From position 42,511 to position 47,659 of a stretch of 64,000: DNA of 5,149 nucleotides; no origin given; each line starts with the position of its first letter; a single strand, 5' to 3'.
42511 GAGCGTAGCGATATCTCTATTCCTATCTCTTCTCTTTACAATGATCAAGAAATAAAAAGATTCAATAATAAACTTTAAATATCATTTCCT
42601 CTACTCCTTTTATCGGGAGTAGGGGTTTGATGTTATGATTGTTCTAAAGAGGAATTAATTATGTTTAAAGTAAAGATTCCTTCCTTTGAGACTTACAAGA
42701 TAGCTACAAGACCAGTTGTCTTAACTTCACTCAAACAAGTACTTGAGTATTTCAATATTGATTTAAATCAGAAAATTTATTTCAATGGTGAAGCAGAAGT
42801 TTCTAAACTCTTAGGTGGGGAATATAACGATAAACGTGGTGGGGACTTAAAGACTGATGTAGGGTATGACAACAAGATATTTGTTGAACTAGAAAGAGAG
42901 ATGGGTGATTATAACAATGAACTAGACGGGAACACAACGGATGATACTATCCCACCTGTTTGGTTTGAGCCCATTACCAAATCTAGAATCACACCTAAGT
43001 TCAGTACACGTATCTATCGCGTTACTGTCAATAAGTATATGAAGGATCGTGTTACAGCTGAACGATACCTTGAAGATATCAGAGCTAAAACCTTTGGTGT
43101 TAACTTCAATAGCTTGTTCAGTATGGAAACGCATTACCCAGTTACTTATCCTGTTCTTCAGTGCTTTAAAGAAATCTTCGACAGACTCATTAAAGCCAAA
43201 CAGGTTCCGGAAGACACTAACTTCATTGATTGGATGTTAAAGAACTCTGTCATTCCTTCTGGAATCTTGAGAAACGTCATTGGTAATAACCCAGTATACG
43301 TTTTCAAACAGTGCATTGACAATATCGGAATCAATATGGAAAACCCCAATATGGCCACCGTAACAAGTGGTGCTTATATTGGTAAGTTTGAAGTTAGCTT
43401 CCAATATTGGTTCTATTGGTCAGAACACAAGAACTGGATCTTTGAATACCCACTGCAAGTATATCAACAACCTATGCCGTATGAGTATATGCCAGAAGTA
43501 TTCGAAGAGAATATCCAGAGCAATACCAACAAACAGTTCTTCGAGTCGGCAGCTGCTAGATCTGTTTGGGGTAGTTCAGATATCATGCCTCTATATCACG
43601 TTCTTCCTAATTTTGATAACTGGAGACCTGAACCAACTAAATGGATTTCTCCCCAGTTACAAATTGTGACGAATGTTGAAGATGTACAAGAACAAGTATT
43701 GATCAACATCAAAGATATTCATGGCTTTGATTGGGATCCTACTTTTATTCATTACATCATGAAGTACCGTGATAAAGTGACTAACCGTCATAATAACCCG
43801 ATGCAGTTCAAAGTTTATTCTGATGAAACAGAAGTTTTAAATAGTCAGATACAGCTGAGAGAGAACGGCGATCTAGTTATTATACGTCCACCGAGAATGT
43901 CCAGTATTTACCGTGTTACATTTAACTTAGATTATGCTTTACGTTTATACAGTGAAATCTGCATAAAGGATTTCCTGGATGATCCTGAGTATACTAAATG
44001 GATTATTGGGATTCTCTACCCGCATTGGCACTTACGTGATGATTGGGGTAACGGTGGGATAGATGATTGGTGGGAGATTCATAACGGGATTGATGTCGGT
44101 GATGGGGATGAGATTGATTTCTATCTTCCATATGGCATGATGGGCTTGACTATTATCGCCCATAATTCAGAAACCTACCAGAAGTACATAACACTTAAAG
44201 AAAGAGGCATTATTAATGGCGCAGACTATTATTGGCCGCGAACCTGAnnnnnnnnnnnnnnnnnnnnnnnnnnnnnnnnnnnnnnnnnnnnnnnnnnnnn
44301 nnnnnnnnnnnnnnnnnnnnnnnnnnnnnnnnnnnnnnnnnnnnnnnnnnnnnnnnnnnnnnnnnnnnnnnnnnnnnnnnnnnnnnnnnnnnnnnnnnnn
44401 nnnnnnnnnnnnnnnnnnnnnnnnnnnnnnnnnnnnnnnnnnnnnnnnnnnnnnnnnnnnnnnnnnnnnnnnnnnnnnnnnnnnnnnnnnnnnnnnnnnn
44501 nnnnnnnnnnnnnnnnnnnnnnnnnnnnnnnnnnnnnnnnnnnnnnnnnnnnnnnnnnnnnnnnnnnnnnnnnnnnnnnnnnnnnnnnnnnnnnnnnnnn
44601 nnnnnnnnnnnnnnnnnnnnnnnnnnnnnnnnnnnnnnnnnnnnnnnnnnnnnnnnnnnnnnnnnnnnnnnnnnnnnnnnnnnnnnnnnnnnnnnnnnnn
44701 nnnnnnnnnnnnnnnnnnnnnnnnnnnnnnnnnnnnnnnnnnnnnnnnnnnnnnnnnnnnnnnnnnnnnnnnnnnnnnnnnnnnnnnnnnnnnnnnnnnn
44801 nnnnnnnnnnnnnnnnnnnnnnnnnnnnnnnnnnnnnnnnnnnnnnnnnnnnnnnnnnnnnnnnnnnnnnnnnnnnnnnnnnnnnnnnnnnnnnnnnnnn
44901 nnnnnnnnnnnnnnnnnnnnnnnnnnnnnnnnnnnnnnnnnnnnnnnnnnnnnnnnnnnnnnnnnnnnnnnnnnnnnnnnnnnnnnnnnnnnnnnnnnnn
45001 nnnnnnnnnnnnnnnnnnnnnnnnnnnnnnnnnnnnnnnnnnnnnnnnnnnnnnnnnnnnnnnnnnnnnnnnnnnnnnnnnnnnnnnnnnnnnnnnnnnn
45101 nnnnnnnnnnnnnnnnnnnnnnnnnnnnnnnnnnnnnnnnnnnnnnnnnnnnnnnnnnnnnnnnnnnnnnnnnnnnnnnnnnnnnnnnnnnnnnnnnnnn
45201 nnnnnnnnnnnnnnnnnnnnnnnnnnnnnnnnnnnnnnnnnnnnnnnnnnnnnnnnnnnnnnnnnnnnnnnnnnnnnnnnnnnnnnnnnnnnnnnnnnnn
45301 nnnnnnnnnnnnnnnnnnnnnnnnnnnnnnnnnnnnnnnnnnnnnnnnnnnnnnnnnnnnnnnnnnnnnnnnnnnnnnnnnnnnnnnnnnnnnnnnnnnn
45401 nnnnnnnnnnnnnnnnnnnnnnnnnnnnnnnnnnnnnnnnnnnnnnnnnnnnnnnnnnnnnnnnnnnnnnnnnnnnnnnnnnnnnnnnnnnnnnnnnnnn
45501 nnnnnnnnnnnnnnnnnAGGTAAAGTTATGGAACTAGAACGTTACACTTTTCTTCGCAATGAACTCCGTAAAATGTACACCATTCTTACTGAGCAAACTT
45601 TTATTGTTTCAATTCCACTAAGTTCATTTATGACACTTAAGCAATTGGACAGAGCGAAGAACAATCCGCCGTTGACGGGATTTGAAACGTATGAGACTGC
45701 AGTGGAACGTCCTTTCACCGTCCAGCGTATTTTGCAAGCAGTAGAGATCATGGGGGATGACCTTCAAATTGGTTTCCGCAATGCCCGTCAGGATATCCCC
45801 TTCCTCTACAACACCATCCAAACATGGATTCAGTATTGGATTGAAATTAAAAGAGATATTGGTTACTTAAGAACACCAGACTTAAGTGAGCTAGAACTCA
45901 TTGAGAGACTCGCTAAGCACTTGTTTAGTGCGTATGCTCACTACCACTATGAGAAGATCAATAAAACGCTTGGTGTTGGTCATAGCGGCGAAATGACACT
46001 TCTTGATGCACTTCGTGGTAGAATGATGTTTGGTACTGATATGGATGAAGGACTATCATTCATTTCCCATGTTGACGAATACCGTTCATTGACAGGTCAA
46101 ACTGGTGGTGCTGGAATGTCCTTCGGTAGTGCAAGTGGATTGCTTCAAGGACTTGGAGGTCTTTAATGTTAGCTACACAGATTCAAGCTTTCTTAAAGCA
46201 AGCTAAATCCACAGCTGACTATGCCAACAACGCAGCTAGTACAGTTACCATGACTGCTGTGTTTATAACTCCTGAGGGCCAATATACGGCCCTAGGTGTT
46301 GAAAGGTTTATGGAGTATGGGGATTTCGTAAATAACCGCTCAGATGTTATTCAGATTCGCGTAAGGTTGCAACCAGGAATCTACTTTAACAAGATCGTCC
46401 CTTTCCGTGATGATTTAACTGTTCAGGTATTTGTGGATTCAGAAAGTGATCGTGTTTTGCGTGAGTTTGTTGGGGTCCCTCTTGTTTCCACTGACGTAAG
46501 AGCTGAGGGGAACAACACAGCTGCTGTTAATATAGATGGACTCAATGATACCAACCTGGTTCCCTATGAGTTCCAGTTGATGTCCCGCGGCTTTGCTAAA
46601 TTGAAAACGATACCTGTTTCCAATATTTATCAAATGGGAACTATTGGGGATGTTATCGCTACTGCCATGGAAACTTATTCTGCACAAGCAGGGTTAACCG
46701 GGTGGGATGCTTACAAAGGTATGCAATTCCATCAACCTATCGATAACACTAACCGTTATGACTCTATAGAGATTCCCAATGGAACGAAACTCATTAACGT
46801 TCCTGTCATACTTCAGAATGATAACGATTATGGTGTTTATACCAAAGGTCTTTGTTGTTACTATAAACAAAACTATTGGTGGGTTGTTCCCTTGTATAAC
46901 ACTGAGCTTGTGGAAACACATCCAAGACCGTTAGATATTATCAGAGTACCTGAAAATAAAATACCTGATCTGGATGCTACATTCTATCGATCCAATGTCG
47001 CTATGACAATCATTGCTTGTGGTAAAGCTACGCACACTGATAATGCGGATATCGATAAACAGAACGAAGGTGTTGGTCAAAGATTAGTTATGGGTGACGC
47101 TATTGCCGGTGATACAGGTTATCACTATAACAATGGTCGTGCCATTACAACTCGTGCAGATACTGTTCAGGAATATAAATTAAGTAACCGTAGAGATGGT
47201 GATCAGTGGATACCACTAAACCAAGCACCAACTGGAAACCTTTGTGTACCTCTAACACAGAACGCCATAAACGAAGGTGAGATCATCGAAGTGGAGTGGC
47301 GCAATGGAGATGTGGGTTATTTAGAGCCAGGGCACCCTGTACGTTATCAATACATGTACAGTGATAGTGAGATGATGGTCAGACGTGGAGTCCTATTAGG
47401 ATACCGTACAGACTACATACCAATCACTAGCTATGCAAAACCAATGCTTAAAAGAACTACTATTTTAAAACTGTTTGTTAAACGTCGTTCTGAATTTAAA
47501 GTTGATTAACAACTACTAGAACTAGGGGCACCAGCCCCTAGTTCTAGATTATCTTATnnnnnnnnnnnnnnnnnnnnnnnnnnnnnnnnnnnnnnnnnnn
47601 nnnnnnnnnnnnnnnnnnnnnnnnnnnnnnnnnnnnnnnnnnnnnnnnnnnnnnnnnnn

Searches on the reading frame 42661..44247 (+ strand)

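Call 11: search_protein_families(library=phrogs, proteins=[window:42661-44247:+], max_evalue=0.00001)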
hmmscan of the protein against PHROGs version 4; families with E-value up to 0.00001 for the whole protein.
window:42661-44247:+ (528 aa): 1 family
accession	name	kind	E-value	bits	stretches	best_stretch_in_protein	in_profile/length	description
phrog_3289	-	unknown function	1e-119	401.5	1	1-501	1-522/526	-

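Call 13: search_protein_families(library=pfam, proteins=[window:42661-44247:+], max_evalue=0.1)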
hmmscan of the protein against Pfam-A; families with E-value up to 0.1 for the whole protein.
window:42661-44247:+ (528 aa): 0 families

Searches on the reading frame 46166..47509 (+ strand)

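Call 11: search_protein_families(library=phrogs, proteins=[window:46166-47509:+], max_evalue=0.00001)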
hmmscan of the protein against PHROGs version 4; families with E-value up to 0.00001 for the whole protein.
window:46166-47509:+ (447 aa): 1 family
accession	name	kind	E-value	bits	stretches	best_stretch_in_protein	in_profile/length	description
phrog_3245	-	unknown function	7.4e-121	405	1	2-443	8-449/452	-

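Call 13: search_protein_families(library=pfam, proteins=[window:46166-47509:+], max_evalue=0.1)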
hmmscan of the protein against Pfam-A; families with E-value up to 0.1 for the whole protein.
window:46166-47509:+ (447 aa): 0 families
